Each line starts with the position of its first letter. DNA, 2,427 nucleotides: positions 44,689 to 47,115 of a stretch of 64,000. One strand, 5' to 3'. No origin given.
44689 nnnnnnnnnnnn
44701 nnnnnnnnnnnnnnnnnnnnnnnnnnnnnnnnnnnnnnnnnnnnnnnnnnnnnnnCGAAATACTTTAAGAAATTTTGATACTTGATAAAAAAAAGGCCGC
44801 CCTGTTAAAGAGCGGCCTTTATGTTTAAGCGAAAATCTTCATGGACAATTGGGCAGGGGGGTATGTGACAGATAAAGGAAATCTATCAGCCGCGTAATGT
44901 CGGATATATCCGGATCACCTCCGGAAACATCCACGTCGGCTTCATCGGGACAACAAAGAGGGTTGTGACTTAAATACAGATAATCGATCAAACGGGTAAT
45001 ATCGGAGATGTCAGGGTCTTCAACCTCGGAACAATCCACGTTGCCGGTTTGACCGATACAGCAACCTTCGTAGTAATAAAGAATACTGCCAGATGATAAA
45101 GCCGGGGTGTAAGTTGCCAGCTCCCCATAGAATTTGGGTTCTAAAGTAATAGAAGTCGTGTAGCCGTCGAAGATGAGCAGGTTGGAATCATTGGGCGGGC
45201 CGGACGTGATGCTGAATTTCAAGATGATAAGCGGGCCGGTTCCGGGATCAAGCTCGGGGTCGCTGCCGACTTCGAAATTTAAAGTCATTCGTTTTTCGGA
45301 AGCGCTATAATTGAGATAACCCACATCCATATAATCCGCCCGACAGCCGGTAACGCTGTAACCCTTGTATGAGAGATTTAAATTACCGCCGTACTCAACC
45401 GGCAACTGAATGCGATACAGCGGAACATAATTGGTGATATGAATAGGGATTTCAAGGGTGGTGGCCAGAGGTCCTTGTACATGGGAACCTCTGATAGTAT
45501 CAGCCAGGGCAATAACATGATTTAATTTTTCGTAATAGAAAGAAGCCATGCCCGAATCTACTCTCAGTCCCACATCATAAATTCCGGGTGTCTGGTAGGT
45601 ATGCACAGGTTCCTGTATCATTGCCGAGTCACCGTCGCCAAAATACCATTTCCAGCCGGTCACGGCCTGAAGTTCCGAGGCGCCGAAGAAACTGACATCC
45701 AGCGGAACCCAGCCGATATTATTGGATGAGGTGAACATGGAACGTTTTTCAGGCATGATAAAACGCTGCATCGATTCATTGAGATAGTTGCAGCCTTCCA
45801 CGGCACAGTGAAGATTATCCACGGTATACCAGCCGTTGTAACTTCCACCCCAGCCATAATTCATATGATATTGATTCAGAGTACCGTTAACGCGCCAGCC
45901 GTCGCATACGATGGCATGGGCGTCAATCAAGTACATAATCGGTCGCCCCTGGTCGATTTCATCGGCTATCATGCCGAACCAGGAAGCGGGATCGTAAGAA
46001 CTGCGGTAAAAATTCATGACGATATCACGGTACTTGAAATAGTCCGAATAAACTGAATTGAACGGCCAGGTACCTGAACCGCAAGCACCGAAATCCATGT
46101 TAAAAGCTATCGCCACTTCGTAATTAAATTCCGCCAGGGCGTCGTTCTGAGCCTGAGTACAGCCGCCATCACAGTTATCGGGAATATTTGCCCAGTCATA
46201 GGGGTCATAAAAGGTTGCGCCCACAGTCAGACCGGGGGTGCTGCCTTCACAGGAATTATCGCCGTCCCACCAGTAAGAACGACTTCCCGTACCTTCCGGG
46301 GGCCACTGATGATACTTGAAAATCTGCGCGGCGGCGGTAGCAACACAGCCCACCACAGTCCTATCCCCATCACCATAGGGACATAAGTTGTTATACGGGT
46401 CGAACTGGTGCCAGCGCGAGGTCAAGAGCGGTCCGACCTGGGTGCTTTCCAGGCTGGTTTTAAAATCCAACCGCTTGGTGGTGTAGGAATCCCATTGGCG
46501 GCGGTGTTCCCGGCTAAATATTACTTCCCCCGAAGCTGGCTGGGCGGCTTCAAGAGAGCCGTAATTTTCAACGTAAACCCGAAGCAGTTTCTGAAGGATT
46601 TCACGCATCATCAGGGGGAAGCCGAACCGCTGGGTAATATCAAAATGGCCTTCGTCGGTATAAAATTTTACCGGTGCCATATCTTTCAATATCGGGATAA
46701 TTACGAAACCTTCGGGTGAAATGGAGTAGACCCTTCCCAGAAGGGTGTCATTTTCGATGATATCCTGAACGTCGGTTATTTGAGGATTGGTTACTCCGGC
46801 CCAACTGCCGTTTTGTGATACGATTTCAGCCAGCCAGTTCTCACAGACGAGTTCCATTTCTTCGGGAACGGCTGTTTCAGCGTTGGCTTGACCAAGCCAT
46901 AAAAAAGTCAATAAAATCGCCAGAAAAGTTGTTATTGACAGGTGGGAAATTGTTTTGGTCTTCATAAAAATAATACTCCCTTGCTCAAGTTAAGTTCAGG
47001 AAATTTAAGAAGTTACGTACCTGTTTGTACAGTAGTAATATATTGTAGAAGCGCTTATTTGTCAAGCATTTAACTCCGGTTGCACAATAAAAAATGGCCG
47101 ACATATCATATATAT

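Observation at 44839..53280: The three C10 peptidases carry a cohesin-like beta-sandwich immediately upstream of the dockerin-like CTD, suggesting self-assembly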

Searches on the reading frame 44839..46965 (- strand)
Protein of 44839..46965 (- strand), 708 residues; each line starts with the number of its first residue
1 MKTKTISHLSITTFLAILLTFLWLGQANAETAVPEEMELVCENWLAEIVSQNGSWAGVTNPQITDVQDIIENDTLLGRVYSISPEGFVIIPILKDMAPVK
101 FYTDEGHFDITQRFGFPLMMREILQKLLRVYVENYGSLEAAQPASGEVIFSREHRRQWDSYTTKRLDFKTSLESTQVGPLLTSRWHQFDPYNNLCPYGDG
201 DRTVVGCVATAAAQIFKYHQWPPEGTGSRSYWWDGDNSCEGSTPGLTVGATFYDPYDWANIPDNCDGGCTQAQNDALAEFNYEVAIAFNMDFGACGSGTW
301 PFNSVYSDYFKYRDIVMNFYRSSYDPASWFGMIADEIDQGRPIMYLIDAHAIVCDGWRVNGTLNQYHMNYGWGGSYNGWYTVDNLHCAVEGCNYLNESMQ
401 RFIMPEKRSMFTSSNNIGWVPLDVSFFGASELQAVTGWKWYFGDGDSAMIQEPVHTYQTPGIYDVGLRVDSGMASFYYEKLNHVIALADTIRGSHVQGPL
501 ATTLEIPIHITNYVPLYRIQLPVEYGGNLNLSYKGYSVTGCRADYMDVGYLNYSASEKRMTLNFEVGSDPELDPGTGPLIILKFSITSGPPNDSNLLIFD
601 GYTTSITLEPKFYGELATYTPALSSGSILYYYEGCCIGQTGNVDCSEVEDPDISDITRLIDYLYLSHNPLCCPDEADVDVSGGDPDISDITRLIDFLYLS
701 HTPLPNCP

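Call 3: search_protein_families(library=pfam, proteins=[window:44839-46965:-], max_evalue=1)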
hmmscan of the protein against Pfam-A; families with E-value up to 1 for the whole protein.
window:44839-46965:- (708 aa): 3 families
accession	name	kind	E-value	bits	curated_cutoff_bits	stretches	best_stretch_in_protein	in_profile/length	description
PF01640.23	Peptidase_C10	-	2.2e-46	159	26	1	185-380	1-194/194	Peptidase C10 family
PF18911.6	PKD_4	-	3.8e-10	40.1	27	1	434-471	33-70/85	PKD domain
PF00801.26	PKD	-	1.2e-05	25.7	23.5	1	436-470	30-66/80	PKD domain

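Call 8: search_protein_families(library=ncbifam, proteins=[window:44839-46965:-], max_evalue=1)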
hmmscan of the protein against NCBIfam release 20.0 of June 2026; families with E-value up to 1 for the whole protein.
window:44839-46965:- (708 aa): 0 families

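Call 12: search_solved_structures(query=window:44839-46965:-, max_evalue=1)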
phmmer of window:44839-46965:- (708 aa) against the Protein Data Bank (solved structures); distinct sequences matched with E-value up to 1: 18.
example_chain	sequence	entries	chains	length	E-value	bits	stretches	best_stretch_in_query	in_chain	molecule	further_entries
3bba_A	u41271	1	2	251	9.1e-27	97.1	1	174-386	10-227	interpain A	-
3bb7_A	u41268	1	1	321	8.9e-26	93.8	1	174-386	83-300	interpain A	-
6ukd_A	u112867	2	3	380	3.4e-24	88.6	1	186-389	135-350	Streptopain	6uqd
1pvj_A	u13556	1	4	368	1.5e-23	86.4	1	199-389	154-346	pyrogenic exotoxin B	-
2uzj_A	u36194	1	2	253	1.8e-23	86.2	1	200-389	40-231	STREPTOPAIN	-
4d8b_A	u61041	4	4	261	2e-23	86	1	200-389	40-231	Streptopain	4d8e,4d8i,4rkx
1dki_A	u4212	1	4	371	1.3e-22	83.3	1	181-389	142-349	PYROGENIC EXOTOXIN B ZYMOGEN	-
2jtc_A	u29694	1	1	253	1.4e-21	79.9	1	200-389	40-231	Streptopain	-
1l0q_A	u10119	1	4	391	3.9e-06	28.9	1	432-472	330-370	Surface layer protein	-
9lrk_A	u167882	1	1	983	2.1e-05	26.4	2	434-472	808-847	Collagenase ColH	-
9lqj_A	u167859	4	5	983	2.1e-05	26.4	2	434-472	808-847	Collagenase ColH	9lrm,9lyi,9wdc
2kzw_A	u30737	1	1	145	0.00018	23.3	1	404-471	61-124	Uncharacterized protein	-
4jgu_A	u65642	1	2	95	0.004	18.9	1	433-472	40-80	ColH protein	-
2y72_A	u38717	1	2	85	0.012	17.3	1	420-472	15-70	COLLAGENASE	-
4jrw_A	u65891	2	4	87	0.012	17.3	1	420-472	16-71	Collagenase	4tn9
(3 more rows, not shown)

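Call 49: list_cluster_members(proteins=[P0130, window:44842-46965:-, window:48731-50869:-, window:51031-53280:-, P0178, P0176, P0175])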
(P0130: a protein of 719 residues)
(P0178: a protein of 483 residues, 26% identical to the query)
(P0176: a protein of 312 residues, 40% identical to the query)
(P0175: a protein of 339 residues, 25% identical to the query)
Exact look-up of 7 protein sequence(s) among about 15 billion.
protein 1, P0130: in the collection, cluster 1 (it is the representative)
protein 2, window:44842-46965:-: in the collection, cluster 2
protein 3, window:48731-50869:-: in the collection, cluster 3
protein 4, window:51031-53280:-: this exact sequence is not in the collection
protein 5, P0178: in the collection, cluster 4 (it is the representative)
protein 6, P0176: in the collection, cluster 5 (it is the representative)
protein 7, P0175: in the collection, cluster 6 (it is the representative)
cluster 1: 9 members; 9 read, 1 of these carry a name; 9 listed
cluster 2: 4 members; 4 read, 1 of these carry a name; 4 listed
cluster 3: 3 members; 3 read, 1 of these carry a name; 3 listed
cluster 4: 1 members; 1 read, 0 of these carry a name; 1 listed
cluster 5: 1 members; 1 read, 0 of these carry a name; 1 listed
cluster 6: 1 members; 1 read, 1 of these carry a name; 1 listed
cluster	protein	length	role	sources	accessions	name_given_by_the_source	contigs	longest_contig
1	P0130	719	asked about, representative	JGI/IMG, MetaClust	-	\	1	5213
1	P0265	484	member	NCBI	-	-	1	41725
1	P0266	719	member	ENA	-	-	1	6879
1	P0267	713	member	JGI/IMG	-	-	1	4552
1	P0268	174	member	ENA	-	-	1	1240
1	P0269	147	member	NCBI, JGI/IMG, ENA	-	-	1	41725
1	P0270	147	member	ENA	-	-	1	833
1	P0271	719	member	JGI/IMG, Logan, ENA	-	-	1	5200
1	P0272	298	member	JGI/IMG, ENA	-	-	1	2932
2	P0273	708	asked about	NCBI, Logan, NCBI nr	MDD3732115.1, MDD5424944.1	MAG: C10 family peptidase [candidate division Zixibacteria bacterium] | C10 family peptidase [candidate division Zixibacteria bacterium]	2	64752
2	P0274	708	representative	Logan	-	-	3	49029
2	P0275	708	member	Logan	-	-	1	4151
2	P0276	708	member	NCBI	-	-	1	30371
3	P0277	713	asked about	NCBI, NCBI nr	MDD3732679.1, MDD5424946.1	MAG: C10 family peptidase [candidate division Zixibacteria bacterium] | C10 family peptidase [candidate division Zixibacteria bacterium]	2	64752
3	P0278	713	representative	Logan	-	-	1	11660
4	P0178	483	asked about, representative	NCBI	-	-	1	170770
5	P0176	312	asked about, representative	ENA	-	-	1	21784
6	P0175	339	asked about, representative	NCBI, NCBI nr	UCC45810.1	MAG: PKD domain-containing protein [Candidatus Zixiibacteriota bacterium] | MAG: PKD domain-containing protein [candidate division Zixibacteria bacterium]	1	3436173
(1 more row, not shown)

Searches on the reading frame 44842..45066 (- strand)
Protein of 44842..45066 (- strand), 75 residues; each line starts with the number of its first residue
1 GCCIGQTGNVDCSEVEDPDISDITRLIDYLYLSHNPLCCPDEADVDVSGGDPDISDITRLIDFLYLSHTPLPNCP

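Call 7: search_protein_families(library=pfam, proteins=[window:44842-45066:-], max_evalue=10)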
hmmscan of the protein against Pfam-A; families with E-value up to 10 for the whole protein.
seq(75 aa): 1 family
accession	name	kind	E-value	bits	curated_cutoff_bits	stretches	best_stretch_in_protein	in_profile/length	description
PF00560.39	LRR_1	-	0.18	12.5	20.6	1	29-38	4-13/23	Leucine Rich Repeat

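Call 18: search_solved_structures(query=A2, max_evalue=10, show_alignments=3)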
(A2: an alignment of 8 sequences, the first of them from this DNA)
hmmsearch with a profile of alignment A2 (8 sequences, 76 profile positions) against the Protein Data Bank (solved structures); distinct sequences matched with E-value up to 10: 1.
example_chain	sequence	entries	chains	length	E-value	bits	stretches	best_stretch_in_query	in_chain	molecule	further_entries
6een_A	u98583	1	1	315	9.3e-10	41.9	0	18-65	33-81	Designer Pentatricopeptide Protein dPPR10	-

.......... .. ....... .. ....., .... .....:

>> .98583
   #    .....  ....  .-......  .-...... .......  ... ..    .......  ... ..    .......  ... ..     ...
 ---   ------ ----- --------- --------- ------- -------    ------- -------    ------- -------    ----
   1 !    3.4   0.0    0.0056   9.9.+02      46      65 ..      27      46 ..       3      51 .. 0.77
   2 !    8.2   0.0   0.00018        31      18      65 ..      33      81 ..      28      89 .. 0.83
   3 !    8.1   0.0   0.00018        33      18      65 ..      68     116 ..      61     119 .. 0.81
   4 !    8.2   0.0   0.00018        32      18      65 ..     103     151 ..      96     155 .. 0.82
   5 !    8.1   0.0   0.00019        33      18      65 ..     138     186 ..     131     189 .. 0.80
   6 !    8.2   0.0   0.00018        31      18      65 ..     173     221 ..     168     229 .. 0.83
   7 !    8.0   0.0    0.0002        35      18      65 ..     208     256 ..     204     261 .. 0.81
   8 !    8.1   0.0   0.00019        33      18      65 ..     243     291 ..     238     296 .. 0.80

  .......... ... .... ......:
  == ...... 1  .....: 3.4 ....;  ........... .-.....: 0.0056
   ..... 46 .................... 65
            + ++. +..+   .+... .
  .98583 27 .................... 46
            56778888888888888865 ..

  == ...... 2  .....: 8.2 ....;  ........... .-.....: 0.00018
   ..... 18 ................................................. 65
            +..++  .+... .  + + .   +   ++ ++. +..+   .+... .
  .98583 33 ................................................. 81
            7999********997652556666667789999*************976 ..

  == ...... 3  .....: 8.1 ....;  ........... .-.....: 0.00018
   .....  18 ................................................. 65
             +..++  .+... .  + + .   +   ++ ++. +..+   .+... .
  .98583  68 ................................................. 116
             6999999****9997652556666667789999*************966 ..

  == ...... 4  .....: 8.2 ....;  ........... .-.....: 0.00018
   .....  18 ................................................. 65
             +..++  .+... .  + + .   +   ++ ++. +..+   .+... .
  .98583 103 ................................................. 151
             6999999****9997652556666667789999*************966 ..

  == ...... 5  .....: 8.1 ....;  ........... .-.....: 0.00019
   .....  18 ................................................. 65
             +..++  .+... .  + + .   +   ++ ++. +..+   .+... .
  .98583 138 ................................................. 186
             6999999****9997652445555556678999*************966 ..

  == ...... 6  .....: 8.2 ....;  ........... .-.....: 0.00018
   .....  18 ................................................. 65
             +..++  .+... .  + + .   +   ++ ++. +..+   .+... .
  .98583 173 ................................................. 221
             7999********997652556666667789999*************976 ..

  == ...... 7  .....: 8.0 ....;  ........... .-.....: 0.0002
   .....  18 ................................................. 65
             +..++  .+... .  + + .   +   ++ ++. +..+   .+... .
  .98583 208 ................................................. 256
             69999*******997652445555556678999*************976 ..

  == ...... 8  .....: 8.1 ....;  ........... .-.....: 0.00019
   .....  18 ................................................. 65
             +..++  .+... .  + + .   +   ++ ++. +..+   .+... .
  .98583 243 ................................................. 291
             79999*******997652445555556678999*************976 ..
